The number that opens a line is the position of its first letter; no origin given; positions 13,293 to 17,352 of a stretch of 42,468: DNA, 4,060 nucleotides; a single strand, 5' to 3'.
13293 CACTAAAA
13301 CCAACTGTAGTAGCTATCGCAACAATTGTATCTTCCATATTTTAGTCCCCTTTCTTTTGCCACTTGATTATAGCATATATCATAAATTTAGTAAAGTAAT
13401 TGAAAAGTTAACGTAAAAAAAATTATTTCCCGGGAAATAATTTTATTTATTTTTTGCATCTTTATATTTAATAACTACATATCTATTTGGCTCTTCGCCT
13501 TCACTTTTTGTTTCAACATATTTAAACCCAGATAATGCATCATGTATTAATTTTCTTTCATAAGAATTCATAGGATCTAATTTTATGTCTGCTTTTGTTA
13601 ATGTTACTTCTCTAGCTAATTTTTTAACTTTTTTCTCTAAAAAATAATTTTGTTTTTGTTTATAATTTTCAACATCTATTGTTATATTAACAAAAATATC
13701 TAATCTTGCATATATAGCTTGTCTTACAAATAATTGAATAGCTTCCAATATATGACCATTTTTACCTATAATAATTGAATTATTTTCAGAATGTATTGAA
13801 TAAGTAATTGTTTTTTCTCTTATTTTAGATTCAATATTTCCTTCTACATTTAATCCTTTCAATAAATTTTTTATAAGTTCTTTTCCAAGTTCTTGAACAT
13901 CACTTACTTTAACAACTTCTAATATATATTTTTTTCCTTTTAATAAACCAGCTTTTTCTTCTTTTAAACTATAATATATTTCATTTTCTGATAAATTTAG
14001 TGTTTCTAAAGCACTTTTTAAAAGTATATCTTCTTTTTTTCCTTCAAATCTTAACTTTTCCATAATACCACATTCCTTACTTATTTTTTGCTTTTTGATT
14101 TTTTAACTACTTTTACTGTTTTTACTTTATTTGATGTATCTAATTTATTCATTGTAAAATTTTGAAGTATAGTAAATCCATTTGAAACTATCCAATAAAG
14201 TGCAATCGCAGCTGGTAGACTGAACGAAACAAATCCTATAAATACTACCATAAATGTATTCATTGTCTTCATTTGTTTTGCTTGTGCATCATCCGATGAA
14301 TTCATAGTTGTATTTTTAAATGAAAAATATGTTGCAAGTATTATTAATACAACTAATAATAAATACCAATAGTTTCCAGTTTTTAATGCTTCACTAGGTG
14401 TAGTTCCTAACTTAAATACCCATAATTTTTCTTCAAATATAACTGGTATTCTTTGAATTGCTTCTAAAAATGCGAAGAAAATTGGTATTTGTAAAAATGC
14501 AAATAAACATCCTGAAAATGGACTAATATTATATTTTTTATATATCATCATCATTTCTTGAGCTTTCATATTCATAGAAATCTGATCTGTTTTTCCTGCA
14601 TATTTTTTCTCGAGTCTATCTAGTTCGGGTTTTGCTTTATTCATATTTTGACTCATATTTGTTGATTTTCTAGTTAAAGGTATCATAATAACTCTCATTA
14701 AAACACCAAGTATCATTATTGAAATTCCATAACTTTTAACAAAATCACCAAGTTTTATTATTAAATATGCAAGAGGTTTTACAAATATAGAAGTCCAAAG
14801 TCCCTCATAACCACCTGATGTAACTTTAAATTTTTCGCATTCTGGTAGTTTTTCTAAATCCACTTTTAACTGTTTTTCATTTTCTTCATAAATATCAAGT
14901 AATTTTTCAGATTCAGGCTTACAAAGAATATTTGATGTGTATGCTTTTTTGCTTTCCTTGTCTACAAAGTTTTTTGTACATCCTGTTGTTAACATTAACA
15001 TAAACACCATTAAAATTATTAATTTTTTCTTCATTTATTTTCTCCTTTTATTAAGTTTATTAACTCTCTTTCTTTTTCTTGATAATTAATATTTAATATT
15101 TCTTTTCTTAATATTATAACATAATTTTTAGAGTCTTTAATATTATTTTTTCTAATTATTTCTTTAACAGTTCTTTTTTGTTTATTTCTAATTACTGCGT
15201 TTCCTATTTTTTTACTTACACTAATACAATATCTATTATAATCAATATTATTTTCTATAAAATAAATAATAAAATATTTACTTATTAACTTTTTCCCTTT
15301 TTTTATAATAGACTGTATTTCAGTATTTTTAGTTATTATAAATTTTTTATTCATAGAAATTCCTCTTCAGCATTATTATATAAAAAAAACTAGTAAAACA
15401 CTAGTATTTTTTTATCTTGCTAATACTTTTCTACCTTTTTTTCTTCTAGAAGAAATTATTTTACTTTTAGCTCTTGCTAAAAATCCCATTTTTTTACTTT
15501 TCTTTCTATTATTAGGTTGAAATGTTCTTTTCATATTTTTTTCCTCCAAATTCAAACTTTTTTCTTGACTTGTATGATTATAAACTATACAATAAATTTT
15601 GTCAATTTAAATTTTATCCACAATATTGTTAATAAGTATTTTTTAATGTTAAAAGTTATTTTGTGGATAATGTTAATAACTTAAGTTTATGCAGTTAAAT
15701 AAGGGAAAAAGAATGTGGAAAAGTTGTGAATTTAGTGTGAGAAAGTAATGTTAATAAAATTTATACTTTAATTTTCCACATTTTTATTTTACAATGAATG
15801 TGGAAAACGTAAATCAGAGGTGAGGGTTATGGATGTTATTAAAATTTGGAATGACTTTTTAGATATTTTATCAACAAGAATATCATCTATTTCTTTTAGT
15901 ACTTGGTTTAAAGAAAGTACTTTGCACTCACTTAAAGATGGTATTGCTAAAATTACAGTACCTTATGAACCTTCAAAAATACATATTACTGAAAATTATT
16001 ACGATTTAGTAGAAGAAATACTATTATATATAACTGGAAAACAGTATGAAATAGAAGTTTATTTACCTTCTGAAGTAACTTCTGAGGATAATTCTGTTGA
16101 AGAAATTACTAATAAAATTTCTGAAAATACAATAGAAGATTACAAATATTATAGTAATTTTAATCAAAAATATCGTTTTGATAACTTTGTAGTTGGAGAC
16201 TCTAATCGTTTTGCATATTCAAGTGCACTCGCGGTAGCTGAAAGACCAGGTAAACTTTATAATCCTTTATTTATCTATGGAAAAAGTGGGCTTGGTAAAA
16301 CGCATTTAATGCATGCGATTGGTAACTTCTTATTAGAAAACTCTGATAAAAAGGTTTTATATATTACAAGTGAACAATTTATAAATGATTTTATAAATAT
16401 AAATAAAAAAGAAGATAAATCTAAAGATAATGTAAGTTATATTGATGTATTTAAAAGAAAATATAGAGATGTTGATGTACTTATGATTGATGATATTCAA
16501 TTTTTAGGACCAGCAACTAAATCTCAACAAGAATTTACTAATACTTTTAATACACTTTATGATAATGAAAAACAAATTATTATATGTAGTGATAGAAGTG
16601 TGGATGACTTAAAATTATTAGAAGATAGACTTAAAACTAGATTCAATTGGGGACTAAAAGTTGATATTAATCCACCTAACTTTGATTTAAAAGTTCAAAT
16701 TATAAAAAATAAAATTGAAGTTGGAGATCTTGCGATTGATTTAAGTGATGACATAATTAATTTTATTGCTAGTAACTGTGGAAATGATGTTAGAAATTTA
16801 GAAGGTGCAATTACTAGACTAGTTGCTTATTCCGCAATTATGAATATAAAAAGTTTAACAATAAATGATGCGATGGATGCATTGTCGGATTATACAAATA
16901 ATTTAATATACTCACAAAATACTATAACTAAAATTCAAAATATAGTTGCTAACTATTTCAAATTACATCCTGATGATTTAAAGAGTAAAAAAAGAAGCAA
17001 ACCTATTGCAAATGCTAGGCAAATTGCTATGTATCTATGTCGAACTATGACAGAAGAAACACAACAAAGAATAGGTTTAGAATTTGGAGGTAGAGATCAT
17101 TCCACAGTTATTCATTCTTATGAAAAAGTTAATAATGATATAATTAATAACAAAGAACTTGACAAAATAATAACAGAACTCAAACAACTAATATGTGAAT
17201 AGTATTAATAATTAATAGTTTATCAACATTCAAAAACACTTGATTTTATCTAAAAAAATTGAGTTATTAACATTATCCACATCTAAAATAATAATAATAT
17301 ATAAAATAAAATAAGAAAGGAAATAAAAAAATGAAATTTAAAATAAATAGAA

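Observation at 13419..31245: Four perfect Noc-binding palindromes packed around oriC, a parS-like rather than Noc-like distribution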

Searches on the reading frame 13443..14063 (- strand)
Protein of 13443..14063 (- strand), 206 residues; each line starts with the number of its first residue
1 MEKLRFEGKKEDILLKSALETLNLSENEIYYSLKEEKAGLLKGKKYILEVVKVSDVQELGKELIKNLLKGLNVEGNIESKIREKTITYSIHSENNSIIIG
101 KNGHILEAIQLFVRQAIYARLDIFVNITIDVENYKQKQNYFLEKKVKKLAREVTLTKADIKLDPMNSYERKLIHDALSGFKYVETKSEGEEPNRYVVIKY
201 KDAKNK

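Call 31: search_protein_families(library=pfam, proteins=[window:13443-14063:-], max_evalue=0.00001)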
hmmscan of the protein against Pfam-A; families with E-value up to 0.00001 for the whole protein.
window:13443-14063:- (206 aa): 2 families
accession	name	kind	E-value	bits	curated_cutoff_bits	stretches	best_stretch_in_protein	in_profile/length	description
PF01424.28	R3H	-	8.3e-19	67.8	26.8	1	141-199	2-59/60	R3H domain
PF13083.13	KH_KhpA-B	-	1.4e-06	28.5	32.1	1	62-117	2-62/73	KhpA/KhpB, KH domain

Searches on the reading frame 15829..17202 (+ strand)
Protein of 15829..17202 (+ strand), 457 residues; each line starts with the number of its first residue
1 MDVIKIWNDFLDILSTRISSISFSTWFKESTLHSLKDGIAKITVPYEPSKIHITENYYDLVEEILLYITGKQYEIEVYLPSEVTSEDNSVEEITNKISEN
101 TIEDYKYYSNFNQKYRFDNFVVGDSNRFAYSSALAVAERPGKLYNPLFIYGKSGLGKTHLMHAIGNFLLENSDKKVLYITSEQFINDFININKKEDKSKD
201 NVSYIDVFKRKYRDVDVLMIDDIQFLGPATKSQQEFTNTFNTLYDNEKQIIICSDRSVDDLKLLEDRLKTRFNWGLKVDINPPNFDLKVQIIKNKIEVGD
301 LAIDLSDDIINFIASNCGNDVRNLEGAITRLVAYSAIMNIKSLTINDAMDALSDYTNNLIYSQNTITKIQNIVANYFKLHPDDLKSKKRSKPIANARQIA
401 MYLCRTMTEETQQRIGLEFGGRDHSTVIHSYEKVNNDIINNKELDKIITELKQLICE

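Call 39: find_homologous_proteins(query=window:15829-17202:+, max_evalue=1e-50)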
Query window:15829-17202:+ (457 aa): 7999 proteins with E <= 1e-50 among 8000 candidates; the best 120 are listed.
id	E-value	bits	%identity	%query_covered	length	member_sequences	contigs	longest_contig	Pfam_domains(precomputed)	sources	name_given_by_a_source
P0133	1.4e-298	1008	100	100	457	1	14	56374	PF11638.14,PF00308.25,PF08299.18,PF00004.36,PF13401.13,PF01637.25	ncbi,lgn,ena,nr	ncbi:MAG: chromosomal replication initiator protein DnaA [Bacilli bacterium]|nr:chromosomal replicat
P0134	3.0e-298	1007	100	100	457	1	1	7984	PF11638.14,PF00308.25,PF08299.18,PF00004.36,PF13401.13,PF01637.25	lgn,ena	-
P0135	6.7e-297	1002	100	100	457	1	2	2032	PF11638.14,PF00308.25,PF08299.18,PF00004.36,PF13401.13,PF01637.25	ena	-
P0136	7.9e-245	831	81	100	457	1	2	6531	PF11638.14,PF00308.25,PF08299.18,PF00004.36,PF01637.25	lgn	-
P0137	2.7e-241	819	81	100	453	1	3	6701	PF13173.13,PF11638.14,PF01695.24,PF00308.25,PF08299.18,PF00004.36,PF01637.25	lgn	-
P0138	4.4e-241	819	80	100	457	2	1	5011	PF11638.14,PF00308.25,PF08299.18,PF00004.36,PF01637.25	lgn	-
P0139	8.2e-208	709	69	100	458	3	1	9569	PF11638.14,PF00308.25,PF08299.18,PF00004.36,PF13401.13,PF01637.25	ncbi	-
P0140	1.2e-207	708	69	100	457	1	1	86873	PF11638.14,PF00308.25,PF08299.18,PF00004.36,PF01637.25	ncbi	-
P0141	4.5e-206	703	69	100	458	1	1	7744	PF11638.14,PF00308.25,PF08299.18,PF00004.36,PF01637.25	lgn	-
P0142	1.2e-200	685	68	100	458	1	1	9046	PF11638.14,PF00308.25,PF08299.18,PF00004.36,PF01637.25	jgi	jgi:chromosomal replication initiator protein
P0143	1.3e-200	685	67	100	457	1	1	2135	PF11638.14,PF00308.25,PF08299.18,PF00004.36,PF13401.13,PF01637.25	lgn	-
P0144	3.0e-193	661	67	99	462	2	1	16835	PF11638.14,PF01695.24,PF00308.25,PF08299.18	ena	-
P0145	3.6e-189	647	66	100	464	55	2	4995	PF11638.14,PF01695.24,PF00308.25,PF08299.18,PF00004.36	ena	-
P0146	3.8e-188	644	65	99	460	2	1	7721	PF11638.14,PF00308.25,PF08299.18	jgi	-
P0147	3.4e-185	634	65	98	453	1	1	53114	PF11638.14,PF01695.24,PF00308.25,PF08299.18,PF00004.36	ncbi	-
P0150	2.1e-183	629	64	100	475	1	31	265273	PF11638.14,PF01695.24,PF00308.25,PF08299.18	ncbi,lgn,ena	-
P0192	3.3e-178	611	62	100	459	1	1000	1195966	PF11638.14,PF01695.24,PF00308.25,PF08299.18,PF00004.36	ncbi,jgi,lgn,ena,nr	ncbi:MAG TPA: chromosomal replication initiator protein DnaA [Firmicutes bacterium]|jgi:chromosomal 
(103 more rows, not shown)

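Call 40: find_encoding_contigs(protein=P0140, flank=10000, max_places=1)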
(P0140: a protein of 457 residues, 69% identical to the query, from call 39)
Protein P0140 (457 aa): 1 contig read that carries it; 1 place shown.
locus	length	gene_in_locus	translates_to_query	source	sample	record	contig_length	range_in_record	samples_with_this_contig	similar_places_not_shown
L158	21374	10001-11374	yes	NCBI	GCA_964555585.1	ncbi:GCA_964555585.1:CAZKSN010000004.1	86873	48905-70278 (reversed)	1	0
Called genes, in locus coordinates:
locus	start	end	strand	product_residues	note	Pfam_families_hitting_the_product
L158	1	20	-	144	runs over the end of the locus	-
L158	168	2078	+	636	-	PF00912:Transgly, PF00905:Transpeptidase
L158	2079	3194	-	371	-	PF02195:ParB_N, PF17762:HTH_ParB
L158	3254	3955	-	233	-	PF02527:GidB, PF13847:Methyltransf_31 (weak)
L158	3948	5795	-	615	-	PF01134:GIDA, PF07992:Pyr_redox_2 (faint), PF12831:FAD_oxidored (weak), PF21680:GIDA_C_1st, PF13932:SAM_GIDA_C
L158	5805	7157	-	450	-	PF10396:TrmE_N, PF00350:Dynamin_N (faint), PF12631:MnmE_helical, PF00009:GTP_EFTU (faint), PF00071:Ras (weak), PF01926:MMR_HSR1, PF02421:FeoB_N, PF08477:Roc (weak)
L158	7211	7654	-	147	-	-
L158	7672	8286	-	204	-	PF14804:Jag_N (weak), PF13083:KH_KhpA-B (weak), PF01424:R3H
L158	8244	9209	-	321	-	PF02096:60KD_IMP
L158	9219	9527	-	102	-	PF00825:Ribonuclease_P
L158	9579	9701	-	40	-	PF00468:Ribosomal_L34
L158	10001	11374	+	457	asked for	PF11638:DnaA_N, PF00308:Bac_DnaA, PF01637:ATPase_2 (weak), PF00004:AAA (weak), PF08299:Bac_DnaA_C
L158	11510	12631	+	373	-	PF00712:DNA_pol3_beta, PF02767:DNA_pol3_beta_2, PF02768:DNA_pol3_beta_3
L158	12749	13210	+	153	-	PF06338:ComK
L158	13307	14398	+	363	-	PF02463:SMC_N, PF13304:AAA_21 (weak)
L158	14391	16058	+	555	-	-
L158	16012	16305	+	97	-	-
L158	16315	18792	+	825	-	PF00521:DNA_topoisoIV, PF03989:DNA_gyraseA_C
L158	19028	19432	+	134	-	PF00383:dCMP_cyt_deam_1, PF14437:MafB19-deam, PF14439:Bd3614-deam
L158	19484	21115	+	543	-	PF05496:RuvB_N (faint), PF06068:TIP49 (faint), PF13177:DNA_pol3_delta2, PF00004:AAA, PF07728:AAA_5 (faint), PF12169:DNA_pol3_gamma3 (faint), PF22608:DNAX_ATPase_lid (weak)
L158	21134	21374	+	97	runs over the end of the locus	PF02575:YbaB_DNA_bd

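Call 41: find_encoding_contigs(protein=P0150, flank=10000, max_places=1)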
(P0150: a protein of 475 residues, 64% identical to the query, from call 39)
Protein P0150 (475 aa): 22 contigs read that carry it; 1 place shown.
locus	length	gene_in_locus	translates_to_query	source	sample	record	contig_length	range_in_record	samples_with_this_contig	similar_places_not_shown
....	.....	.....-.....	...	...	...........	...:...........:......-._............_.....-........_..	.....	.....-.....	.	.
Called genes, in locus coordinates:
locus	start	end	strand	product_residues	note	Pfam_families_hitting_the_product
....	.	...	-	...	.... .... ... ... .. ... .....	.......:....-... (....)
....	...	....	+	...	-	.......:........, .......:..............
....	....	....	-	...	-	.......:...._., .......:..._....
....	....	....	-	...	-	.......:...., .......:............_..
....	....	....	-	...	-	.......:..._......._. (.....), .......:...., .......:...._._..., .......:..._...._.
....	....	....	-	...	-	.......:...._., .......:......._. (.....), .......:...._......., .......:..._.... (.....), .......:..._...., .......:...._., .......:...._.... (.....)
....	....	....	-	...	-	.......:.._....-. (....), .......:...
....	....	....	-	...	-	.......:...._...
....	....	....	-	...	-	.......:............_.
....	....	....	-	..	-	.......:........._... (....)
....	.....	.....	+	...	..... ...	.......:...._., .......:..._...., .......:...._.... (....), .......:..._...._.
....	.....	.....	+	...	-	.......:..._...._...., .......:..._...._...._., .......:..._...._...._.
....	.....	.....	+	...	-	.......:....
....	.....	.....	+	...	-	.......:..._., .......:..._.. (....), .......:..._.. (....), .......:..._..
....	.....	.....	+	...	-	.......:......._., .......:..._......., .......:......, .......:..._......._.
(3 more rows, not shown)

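Call 42: find_encoding_contigs(protein=P0192, flank=10000, max_places=1)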
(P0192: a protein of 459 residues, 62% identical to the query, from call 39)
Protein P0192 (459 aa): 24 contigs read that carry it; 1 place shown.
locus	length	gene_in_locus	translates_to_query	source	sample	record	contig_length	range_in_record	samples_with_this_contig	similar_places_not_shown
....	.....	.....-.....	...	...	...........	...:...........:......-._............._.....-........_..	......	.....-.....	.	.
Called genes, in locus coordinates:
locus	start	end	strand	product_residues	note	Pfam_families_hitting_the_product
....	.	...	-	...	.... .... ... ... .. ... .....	-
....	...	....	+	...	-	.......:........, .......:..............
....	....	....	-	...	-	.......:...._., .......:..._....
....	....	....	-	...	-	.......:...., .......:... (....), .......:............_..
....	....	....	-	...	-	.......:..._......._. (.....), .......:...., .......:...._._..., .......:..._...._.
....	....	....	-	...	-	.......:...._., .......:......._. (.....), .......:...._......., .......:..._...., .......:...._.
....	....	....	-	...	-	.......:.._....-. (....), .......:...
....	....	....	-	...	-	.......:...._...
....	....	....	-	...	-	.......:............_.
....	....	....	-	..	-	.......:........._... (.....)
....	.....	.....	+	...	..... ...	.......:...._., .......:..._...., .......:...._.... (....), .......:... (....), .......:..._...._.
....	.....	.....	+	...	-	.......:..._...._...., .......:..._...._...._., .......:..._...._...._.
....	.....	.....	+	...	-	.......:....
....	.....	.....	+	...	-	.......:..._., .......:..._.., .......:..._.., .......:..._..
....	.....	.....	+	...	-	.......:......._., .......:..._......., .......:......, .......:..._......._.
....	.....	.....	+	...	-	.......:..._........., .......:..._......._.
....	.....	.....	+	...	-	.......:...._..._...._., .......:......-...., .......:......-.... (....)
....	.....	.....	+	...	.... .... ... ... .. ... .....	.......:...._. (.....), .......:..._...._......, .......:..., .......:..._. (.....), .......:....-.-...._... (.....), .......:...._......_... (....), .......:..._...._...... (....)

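Call 45: find_encoding_contigs(protein=P0133, flank=10000, max_places=10)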
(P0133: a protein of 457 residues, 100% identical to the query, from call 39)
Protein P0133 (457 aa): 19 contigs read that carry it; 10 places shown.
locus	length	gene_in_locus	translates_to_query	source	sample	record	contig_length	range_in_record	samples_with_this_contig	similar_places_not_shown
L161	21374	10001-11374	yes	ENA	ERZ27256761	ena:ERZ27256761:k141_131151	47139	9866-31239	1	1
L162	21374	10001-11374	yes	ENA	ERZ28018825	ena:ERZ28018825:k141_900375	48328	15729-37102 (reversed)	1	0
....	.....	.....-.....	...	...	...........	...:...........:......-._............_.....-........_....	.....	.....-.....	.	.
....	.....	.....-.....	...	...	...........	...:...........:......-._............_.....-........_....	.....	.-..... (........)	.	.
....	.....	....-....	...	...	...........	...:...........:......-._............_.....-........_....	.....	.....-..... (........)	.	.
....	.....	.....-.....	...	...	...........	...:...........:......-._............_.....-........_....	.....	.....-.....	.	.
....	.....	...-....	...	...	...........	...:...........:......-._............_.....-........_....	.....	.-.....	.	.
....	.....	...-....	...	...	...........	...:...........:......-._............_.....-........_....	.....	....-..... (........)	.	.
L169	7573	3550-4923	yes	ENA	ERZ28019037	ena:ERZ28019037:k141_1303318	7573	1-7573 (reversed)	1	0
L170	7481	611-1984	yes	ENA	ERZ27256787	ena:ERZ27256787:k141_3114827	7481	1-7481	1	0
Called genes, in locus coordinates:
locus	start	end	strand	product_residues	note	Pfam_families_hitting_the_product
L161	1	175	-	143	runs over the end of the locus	-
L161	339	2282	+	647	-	PF00912:Transgly, PF00905:Transpeptidase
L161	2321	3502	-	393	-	PF02195:ParB_N, PF17762:HTH_ParB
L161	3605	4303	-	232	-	PF02527:GidB, PF13847:Methyltransf_31 (weak)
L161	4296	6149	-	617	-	PF01134:GIDA, PF07992:Pyr_redox_2, PF21680:GIDA_C_1st, PF13932:SAM_GIDA_C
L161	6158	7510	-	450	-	PF10396:TrmE_N, PF00350:Dynamin_N (faint), PF12631:MnmE_helical, PF01926:MMR_HSR1, PF02421:FeoB_N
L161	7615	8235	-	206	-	PF13083:KH_KhpA-B (weak), PF01424:R3H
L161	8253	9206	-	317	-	PF02096:60KD_IMP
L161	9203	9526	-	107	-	PF00825:Ribonuclease_P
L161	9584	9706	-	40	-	PF00468:Ribosomal_L34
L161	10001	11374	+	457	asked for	PF11638:DnaA_N (weak), PF00308:Bac_DnaA, PF01637:ATPase_2 (weak), PF13401:AAA_22 (faint), PF00004:AAA (faint), PF08299:Bac_DnaA_C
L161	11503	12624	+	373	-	PF00712:DNA_pol3_beta, PF02767:DNA_pol3_beta_2, PF02768:DNA_pol3_beta_3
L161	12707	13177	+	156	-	PF06338:ComK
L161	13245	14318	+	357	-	PF02463:SMC_N, PF13476:AAA_23 (weak)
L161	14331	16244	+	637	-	PF02518:HATPase_c, PF00204:DNA_gyraseB, PF01751:Toprim, PF00986:DNA_gyraseB_C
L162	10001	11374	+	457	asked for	PF11638:DnaA_N (weak), PF00308:Bac_DnaA, PF01637:ATPase_2 (weak), PF13401:AAA_22 (faint), PF00004:AAA (faint), PF08299:Bac_DnaA_C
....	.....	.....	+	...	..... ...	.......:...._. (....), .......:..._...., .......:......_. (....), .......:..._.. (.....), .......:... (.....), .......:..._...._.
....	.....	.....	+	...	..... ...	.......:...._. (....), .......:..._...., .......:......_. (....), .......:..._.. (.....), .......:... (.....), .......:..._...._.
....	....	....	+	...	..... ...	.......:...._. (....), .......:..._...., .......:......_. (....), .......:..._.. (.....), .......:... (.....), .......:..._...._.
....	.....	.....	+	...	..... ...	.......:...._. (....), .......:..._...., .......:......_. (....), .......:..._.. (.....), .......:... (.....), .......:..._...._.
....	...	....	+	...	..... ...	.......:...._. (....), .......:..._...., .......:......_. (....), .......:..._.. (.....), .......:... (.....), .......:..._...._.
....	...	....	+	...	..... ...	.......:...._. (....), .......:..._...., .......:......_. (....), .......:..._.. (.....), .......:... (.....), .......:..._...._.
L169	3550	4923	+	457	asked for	PF11638:DnaA_N (weak), PF00308:Bac_DnaA, PF01637:ATPase_2 (weak), PF13401:AAA_22 (faint), PF00004:AAA (faint), PF08299:Bac_DnaA_C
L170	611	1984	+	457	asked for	PF11638:DnaA_N (weak), PF00308:Bac_DnaA, PF01637:ATPase_2 (weak), PF13401:AAA_22 (faint), PF00004:AAA (faint), PF08299:Bac_DnaA_C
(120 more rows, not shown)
